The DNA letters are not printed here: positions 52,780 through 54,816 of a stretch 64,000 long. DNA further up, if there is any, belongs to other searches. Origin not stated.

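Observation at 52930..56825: Coupled SF1B + SF1A helicase pair in a tRNA-Leu-anchored cargo slot: candidate undescribed anti-phage module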

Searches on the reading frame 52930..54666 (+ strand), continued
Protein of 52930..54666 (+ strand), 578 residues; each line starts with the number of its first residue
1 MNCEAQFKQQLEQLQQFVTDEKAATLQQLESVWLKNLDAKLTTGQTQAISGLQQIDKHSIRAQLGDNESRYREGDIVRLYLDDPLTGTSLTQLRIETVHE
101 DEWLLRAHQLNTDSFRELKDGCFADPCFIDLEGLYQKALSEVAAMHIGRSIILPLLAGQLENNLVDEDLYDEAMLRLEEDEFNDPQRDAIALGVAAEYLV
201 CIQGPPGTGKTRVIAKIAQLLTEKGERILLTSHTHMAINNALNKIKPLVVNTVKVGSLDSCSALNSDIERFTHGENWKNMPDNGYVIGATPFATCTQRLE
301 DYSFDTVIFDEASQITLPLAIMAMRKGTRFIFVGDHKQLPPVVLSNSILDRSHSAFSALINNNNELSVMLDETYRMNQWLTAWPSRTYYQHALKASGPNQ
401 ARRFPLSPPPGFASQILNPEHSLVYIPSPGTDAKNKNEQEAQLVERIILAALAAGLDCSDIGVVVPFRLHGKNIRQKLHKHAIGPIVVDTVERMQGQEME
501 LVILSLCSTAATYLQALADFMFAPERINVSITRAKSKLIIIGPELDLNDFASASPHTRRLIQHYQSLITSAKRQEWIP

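Call 27: get_annotated_region(hit=H1, flank=8000)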
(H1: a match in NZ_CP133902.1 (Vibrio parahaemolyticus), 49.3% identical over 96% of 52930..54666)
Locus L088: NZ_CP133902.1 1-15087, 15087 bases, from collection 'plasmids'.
description: Vibrio parahaemolyticus strain TW01 plasmid pVPTW011, complete sequence
organism: Vibrio parahaemolyticus (NCBI taxid 670)
taxonomy: Bacteria; Pseudomonadota; Gammaproteobacteria; Vibrionales; Vibrionaceae; Vibrio; Vibrio parahaemolyticus
host: -; source: Penaeus vannamei,Diseased shrimp,shrimp; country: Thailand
typing (MOB-suite, as given by PLSDB): non-mobilizable
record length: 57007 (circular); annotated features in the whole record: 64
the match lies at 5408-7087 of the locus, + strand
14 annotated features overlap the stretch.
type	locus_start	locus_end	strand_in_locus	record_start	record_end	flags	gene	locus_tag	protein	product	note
CDS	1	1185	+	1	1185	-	-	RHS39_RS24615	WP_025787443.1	site-specific integrase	GO:0015074 - DNA integration [Evidence IEA]; GO:0006310 - DNA recombination [Evidence IEA]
CDS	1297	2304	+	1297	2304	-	-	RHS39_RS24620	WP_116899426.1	hypothetical protein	-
CDS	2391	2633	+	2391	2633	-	-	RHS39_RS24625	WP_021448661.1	helix-turn-helix domain-containing protein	-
CDS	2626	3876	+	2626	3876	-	-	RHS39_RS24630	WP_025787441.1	VapE domain-containing protein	-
CDS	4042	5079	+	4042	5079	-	-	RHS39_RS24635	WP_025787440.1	HNH endonuclease signature motif containing protein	-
CDS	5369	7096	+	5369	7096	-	-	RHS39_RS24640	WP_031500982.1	AAA domain-containing protein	-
CDS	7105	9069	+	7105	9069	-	-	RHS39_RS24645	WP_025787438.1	UvrD-helicase domain-containing protein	-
CDS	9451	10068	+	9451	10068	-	-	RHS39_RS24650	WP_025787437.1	hypothetical protein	-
CDS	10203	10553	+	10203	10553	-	-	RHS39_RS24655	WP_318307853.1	hypothetical protein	-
CDS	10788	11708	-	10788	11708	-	-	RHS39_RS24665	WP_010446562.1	IS5-like element ISVa2 family transposase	GO:0006313 - DNA transposition [Evidence IEA]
CDS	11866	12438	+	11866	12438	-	-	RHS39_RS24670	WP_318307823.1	hypothetical protein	-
CDS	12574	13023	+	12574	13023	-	-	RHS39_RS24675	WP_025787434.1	GNAT family N-acetyltransferase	-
CDS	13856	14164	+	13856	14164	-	-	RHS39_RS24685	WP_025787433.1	hypothetical protein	-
CDS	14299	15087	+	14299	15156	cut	-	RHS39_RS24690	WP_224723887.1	putative phage abortive infection protein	-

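Call 28: get_annotated_region(hit=H4, flank=10000)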
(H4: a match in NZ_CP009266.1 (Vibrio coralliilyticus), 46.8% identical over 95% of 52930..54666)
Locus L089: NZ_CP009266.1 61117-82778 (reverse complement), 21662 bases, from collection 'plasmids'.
description: Vibrio coralliilyticus strain OCN014 plasmid pOCN014, complete sequence
organism: Vibrio coralliilyticus (NCBI taxid 190893)
taxonomy: Bacteria; Pseudomonadota; Gammaproteobacteria; Vibrionales; Vibrionaceae; Vibrio; Vibrio coralliilyticus
host: -; source: -; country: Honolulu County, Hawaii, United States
typing (MOB-suite, as given by PLSDB): mobilizable; replicon rep_cluster_564; relaxase MOBF
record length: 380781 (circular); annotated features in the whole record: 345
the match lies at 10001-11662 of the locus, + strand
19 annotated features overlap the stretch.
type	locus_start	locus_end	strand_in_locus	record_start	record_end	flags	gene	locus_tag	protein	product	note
CDS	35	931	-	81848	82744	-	-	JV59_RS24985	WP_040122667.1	LysR family transcriptional regulator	-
CDS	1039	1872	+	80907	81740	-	-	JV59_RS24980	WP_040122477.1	pirin family protein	-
CDS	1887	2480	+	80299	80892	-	-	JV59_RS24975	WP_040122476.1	isochorismatase family protein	-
CDS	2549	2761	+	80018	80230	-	-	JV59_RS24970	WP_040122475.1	hypothetical protein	-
CDS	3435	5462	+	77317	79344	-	-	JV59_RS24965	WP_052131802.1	ATP-dependent endonuclease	-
CDS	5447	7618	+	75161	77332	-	-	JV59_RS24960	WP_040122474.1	ATP-dependent helicase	-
CDS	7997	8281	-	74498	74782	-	-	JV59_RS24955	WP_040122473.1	hypothetical protein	-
CDS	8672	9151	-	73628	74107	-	-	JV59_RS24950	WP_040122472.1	hypothetical protein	-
CDS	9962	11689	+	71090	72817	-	-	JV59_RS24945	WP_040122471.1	AAA domain-containing protein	-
CDS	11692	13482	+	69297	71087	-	-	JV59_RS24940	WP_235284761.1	UvrD-helicase domain-containing protein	-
CDS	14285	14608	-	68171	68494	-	-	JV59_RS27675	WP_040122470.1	hypothetical protein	-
CDS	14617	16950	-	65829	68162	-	-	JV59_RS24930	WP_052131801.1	hypothetical protein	-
CDS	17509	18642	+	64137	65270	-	-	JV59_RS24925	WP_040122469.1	AAA family ATPase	-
CDS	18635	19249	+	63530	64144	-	-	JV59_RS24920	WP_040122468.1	HNH endonuclease domain-containing protein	-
CDS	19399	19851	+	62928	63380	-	-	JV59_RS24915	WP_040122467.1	NUDIX domain-containing protein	-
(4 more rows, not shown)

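Call 33: search_solved_structures(query=A1, max_evalue=0.001, show_alignments=2)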
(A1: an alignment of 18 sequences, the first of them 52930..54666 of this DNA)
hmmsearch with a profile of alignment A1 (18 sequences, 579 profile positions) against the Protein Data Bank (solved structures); distinct sequences matched with E-value up to 0.001: 35.
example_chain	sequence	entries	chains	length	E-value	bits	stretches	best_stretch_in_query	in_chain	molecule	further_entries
5eaw_A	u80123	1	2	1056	5.7e-54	186.5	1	171-543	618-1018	DNA replication ATP-dependent helicase/nuclease DNA2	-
5eax_A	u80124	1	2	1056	5.7e-54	186.5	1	171-543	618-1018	DNA replication ATP-dependent helicase/nuclease DNA2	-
5ean_A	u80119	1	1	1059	5.7e-54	186.5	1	171-543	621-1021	DNA replication ATP-dependent helicase/nuclease DNA2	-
2xzo_A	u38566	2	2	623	6.1e-45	156.7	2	281-543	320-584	REGULATOR OF NONSENSE TRANSCRIPTS 1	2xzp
2gjk_A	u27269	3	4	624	6.3e-45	156.7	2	281-543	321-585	Regulator of nonsense transcripts 1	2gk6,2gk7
9qwn_A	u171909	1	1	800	1.2e-44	155.8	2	282-543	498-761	Isoform 2 of Regulator of nonsense transcripts 1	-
2wjv_A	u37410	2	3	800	1.6e-44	155.4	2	282-543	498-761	REGULATOR OF NONSENSE TRANSCRIPTS 1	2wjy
5mzn_A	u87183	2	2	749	1.6e-44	155.3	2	299-544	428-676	Helicase SEN1,Helicase SEN1 | Helicase SEN1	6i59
6ej5_A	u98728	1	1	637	1.7e-44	155.2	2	281-543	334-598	Regulator of nonsense transcripts 1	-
8rd3_A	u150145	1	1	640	5.3e-44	153.6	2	279-543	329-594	ATP-dependent helicase NAM7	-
2xzl_A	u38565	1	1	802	1.2e-43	152.5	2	279-543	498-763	ATP-DEPENDENT HELICASE NAM7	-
9qdq_A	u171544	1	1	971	2.1e-43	151.6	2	279-543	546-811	ATP-dependent helicase NAM7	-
8ram_O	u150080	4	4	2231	3.1e-43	151.1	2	299-544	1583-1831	Helicase SEN1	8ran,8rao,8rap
4b3f_X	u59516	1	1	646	3.2e-40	141.1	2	297-542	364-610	DNA-BINDING PROTEIN SMUBP-2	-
4b3g_A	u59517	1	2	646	3.2e-40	141.1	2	297-542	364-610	DNA-BINDING PROTEIN SMUBP-2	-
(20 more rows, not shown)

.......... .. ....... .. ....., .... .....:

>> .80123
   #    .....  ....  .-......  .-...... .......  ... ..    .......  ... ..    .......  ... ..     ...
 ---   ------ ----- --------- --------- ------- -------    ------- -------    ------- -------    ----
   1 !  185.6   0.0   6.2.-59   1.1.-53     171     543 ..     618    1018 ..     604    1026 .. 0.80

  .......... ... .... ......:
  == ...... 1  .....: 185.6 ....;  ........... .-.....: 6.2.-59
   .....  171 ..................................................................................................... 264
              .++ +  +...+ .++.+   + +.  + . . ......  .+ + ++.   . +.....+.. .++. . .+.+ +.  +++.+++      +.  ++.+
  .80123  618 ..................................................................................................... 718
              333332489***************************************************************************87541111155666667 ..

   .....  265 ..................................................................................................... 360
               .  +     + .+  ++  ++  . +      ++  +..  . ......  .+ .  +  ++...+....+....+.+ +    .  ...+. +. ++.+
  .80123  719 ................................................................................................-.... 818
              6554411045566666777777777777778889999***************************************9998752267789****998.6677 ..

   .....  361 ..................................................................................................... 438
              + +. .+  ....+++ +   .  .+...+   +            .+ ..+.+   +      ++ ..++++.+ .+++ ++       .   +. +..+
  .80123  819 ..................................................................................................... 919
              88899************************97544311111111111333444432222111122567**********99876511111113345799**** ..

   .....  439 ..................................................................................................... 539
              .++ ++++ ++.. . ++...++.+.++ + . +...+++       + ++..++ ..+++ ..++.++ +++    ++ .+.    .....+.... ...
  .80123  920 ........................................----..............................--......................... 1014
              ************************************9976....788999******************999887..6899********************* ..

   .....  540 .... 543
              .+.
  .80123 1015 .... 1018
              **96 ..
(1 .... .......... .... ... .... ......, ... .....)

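Call 67: find_encoding_contigs(protein=P0111, flank=10000, max_places=1)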
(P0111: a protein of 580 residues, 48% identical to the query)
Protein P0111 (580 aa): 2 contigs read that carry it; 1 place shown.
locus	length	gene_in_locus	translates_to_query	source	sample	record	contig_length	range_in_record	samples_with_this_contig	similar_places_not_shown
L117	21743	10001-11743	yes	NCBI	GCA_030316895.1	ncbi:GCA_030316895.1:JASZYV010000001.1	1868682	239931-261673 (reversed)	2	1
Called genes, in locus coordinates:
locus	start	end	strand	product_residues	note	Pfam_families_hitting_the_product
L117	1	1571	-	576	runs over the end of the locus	PF00474:SSF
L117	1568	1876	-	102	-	PF04341:DUF485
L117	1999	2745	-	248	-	PF00072:Response_reg, PF00486:Trans_reg_C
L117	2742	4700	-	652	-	PF00989:PAS (faint), PF13188:PAS_8 (faint), PF12860:PAS_7, PF08448:PAS_4, PF00512:HisKA, PF02518:HATPase_c, PF00072:Response_reg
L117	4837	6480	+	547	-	PF00501:AMP-binding, PF13193:AMP-binding_C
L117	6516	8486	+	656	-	PF16177:ACAS_N, PF00501:AMP-binding, PF13193:AMP-binding_C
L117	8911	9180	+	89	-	-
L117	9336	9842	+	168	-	-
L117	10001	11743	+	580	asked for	PF13086:AAA_11, PF13604:AAA_30, PF13245:AAA_19, PF13086:AAA_11, PF13087:AAA_12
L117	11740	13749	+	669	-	PF00580:UvrD-helicase (faint), PF13361:UvrD_C (faint)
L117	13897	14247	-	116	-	PF07237:DUF1428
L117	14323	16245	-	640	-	PF00149:Metallophos, PF09587:PGA_cap (weak), PF02872:5_nucleotid_C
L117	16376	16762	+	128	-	PF00034:Cytochrom_C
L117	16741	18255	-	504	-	PF02321:OEP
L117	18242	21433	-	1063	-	PF00873:ACR_tran, PF03176:MMPL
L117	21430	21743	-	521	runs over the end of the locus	PF25919:BSH_CusB (faint), PF25954:Beta-barrel_RND_2 (faint), PF25917:BSH_RND, PF25876:HH_MFP_RND, PF25944:Beta-barrel_RND, PF25967:RND-MFP_C, PF25989:YknX_C, PF00691:OmpA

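Call 68: find_encoding_contigs(protein=P0017, flank=10000, max_places=1)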
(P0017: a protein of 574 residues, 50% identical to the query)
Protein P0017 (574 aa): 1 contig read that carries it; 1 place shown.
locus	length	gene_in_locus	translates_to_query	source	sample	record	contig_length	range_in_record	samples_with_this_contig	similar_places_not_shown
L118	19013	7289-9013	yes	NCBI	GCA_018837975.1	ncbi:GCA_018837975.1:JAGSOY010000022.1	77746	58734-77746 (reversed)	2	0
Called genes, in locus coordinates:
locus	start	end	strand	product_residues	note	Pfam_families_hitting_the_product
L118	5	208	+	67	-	PF00455:DeoRC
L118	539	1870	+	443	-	PF02333:Phytase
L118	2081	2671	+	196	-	PF01209:Ubie_methyltran (weak), PF03848:TehB (weak), PF13489:Methyltransf_23, PF05219:DREV (weak), PF13847:Methyltransf_31, PF08241:Methyltransf_11, PF08242:Methyltransf_12, PF13649:Methyltransf_25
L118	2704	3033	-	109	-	-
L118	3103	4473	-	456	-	PF01676:Metalloenzyme (weak), PF01663:Phosphodiest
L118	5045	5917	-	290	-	PF00126:HTH_1, PF03466:LysR_substrate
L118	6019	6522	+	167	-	PF00903:Glyoxalase, PF13669:Glyoxalase_4 (weak)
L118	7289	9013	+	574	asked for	PF13086:AAA_11, PF13604:AAA_30, PF05127:NAT10_TcmA_helicase (weak), PF13245:AAA_19, PF13086:AAA_11, PF13087:AAA_12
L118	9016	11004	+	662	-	PF13361:UvrD_C (faint), PF04851:ResIII (faint), PF00580:UvrD-helicase, PF01443:Viral_helicase1 (faint), PF13245:AAA_19 (faint)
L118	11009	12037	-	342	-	PF01734:Patatin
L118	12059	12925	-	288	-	PF16234:DUF4892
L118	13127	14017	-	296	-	PF12146:Hydrolase_4, PF00561:Abhydrolase_1, PF12697:Abhydrolase_6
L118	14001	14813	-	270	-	PF00975:Thioesterase, PF12146:Hydrolase_4, PF12697:Abhydrolase_6, PF00561:Abhydrolase_1, PF00756:Esterase, PF07819:PGAP1 (faint)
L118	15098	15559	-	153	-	PF00300:His_Phos_1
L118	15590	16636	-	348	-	PF01210:NAD_Gly3P_dh_N, PF03807:F420_oxidored (weak), PF07479:NAD_Gly3P_dh_C, PF20618:GPD_NAD_C_bact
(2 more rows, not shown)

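Call 69: find_encoding_contigs(protein=P0063, flank=10000, max_places=1)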
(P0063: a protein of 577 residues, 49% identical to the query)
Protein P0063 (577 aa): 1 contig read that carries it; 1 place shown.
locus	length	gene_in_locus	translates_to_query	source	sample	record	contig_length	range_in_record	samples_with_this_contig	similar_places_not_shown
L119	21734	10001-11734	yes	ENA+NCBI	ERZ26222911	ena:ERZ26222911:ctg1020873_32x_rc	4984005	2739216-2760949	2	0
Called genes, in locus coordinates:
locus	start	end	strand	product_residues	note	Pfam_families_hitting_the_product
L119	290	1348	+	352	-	PF02661:Fic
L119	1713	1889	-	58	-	-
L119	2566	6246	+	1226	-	PF00078:RVT_1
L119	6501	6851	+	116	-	-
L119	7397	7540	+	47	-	-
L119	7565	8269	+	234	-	-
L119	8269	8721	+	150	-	PF06836:DUF1240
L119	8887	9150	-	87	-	PF05016:ParE_toxin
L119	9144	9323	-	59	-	-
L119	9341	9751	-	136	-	PF13560:HTH_31, PF01381:HTH_3, PF12844:HTH_19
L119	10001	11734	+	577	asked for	PF13086:AAA_11, PF13245:AAA_19, PF13604:AAA_30, PF01443:Viral_helicase1 (faint), PF05127:NAT10_TcmA_helicase (weak), PF09848:SLFN-g3_helicase (weak), PF13086:AAA_11, PF13087:AAA_12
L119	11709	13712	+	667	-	PF00580:UvrD-helicase, PF13361:UvrD_C (faint)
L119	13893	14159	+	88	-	-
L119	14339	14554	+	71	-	-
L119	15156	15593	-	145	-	-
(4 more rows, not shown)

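Call 79: search_protein_families(library=pfam, alignment_id=A5, max_evalue=0.00001)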
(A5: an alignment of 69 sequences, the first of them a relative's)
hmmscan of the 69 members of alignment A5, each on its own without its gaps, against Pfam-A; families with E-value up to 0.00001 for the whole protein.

A. member 1, L001:1411-4380:+ (989 aa): 3 families
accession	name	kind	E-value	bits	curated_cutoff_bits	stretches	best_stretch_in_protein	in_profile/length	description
PF02384.22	N6_Mtase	-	1.2e-13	51.6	20.4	1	281-570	5-245/311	N-6 DNA Methylase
PF07669.17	Eco57I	-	3.8e-08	34.1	25.3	1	372-517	1-146/171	Eco57I restriction-modification methylase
PF20473.4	MmeI_Mtase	-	1.3e-07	31.5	27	1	332-487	22-176/259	MmeI, DNA-methyltransferase domain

B. families by the number of members that match (of 69 scanned): 83 families (the first 25 are shown)
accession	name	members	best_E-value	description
PF01266.30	DAO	3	2.6e-70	FAD dependent oxidoreductase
PF00361.26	Proton_antipo_M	3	2.3e-66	NADH:quinone oxidoreductase/Mrp antiporter, TM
PF07992.20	Pyr_redox_2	3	2.6e-33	Pyridine nucleotide-disulphide oxidoreductase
PF01551.29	Peptidase_M23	3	7.3e-33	Peptidase family M23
PF12852.13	Cupin_6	3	7e-31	Cupin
PF07690.21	MFS_1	3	1.3e-23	Major Facilitator Superfamily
PF12833.13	HTH_18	3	1.3e-20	Helix-turn-helix domain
PF00165.29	HTH_AraC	3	4.9e-14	Bacterial regulatory helix-turn-helix proteins, AraC family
PF03486.20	HI0933_like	3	4.5e-07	HI0933-like protein Rossmann domain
PF02384.22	N6_Mtase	2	3e-70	N-6 DNA Methylase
PF13738.12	Pyr_redox_3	2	9e-62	Pyridine nucleotide-disulphide oxidoreductase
PF01594.21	AI-2E_transport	2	1.3e-44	AI-2E family transporter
PF20501.3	MbhE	2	8.9e-43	MBH, subunit E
PF00255.25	GSHPx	2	3.6e-41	Glutathione peroxidase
PF00582.32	Usp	2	4e-38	Universal stress protein family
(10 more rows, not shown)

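Call 80: search_protein_families(library=padloc, alignment_id=A5, max_evalue=1e-10)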
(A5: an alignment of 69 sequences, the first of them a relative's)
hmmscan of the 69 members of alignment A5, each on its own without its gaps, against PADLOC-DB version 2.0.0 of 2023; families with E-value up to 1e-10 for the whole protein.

A. member 1, L001:1411-4380:+ (989 aa): 6 families
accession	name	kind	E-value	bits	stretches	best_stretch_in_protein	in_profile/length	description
PDLC03623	REase_MTase_IIG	-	3.2e-44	149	1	133-554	132-551/1022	Type IIG restriction enzyme-methyltransferase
PDLC03603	REase_MTase_IIG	-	5.9e-44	148.4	1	73-768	73-780/1016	Type IIG restriction enzyme-methyltransferase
PDLC03348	MTase_II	-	1.2e-14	51.8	0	300-559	214-454/727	Type II methyltransferase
PDLC04134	mad2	-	6.8e-13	46.3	1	278-571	250-459/492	mads_2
PDLC03604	REase_MTase_IIG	-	4.8e-11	39.4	0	151-398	199-475/1011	Type IIG restriction enzyme-methyltransferase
PDLC02529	PglX|PglXI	-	8.1e-11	38.3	0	332-401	230-300/1189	PglX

B. families by the number of members that match (of 69 scanned): 57 families (the first 25 are shown)
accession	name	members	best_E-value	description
PDLC04134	mad2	4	9e-67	mads_2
PDLC03026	MTase_I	1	7.1e-198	Type I methyltransferase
PDLC04135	mad3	1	1.1e-97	mads_3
PDLC03021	MTase_I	1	1.3e-96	Type I methyltransferase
PDLC02693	Orf5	1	3.1e-78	Orf5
PDLC03655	mREase_IV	1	2.9e-63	Type IV methyl-directed restriction enzyme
PDLC03025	MTase_I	1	1.5e-58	Type I methyltransferase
PDLC04714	PDC-M57B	1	2.6e-44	-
PDLC03623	REase_MTase_IIG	1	3.2e-44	Type IIG restriction enzyme-methyltransferase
PDLC03603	REase_MTase_IIG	1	5.9e-44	Type IIG restriction enzyme-methyltransferase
PDLC04157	HEC-06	1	4.1e-40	-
PDLC04155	HEC-06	1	1.8e-39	-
PDLC04140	mad8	1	2.3e-39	mads_8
PDLC04154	HEC-06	1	3.4e-36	-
PDLC03027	MTase_I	1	1.3e-35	Type I methyltransferase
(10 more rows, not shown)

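Call 85: find_encoding_contigs(protein=P0006, flank=10000, max_places=2)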
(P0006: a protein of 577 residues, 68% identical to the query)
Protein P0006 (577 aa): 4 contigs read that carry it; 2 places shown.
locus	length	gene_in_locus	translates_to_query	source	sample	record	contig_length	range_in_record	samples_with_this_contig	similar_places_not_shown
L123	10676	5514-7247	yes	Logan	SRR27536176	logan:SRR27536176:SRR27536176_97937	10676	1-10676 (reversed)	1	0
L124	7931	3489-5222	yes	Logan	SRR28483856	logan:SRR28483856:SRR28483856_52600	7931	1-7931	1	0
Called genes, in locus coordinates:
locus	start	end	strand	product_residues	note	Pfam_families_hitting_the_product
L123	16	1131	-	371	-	PF03480:DctP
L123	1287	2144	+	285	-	-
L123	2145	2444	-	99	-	PF01722:BolA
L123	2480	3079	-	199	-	PF12118:SprA-related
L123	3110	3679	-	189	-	-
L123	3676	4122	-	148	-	PF13328:HD_4 (weak)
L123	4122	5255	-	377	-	PF01545:Cation_efflux, PF16916:ZT_dimer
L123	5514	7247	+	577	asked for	PF13086:AAA_11, PF13604:AAA_30, PF01443:Viral_helicase1 (faint), PF13245:AAA_19, PF13086:AAA_11, PF13087:AAA_12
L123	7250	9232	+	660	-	PF04851:ResIII (weak), PF00580:UvrD-helicase, PF01443:Viral_helicase1 (faint), PF09848:SLFN-g3_helicase (faint), PF13245:AAA_19 (weak), PF13361:UvrD_C (weak)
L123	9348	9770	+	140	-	-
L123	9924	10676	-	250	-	?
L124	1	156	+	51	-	?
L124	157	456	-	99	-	PF01722:BolA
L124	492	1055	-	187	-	PF12118:SprA-related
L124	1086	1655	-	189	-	-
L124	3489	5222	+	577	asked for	PF13086:AAA_11, PF13604:AAA_30, PF01443:Viral_helicase1 (faint), PF13245:AAA_19, PF13086:AAA_11, PF13087:AAA_12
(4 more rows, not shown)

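Call 86: find_encoding_contigs(protein=P0005, flank=10000, max_places=2)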
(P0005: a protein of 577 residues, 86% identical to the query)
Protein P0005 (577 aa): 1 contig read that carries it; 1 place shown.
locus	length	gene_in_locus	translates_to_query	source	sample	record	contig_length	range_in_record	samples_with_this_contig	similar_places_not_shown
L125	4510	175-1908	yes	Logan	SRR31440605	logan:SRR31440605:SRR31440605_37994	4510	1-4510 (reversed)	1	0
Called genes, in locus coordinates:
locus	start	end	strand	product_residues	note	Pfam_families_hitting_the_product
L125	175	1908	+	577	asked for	PF04851:ResIII (weak), PF13086:AAA_11, PF13604:AAA_30, PF00580:UvrD-helicase (faint), PF13245:AAA_19, PF01443:Viral_helicase1 (faint), PF13086:AAA_11, PF13087:AAA_12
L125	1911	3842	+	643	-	PF00580:UvrD-helicase, PF09848:SLFN-g3_helicase (faint), PF13361:UvrD_C (weak)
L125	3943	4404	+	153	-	-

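Call 89: search_protein_families(library=pfam, proteins=[L125:3943-4404:+, L123:9348-9770:+, L088:9451-10068:+, L081:7237-9270:+, L117:9336-9842:+, L086:8924-9895:+], max_evalue=0.01)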
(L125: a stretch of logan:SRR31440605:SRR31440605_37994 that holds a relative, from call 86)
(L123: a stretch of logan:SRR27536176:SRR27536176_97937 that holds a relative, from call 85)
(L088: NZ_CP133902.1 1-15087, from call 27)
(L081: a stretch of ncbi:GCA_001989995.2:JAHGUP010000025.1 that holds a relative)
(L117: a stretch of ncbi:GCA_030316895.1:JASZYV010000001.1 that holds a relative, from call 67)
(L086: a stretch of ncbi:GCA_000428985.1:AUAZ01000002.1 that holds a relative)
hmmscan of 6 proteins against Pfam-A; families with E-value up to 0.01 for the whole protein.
L125:3943-4404:+ (153 aa): 1 family
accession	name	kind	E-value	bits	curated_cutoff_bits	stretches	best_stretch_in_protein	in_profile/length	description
PF11285.13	DUF3086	-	0.0076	15.8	24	1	30-107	65-136/277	Protein of unknown function (DUF3086)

L123:9348-9770:+ (140 aa): 0 families

L088:9451-10068:+ (205 aa): 0 families

L081:7237-9270:+ (677 aa): 0 families

L117:9336-9842:+ (168 aa): 0 families

L086:8924-9895:+ (323 aa): 0 families
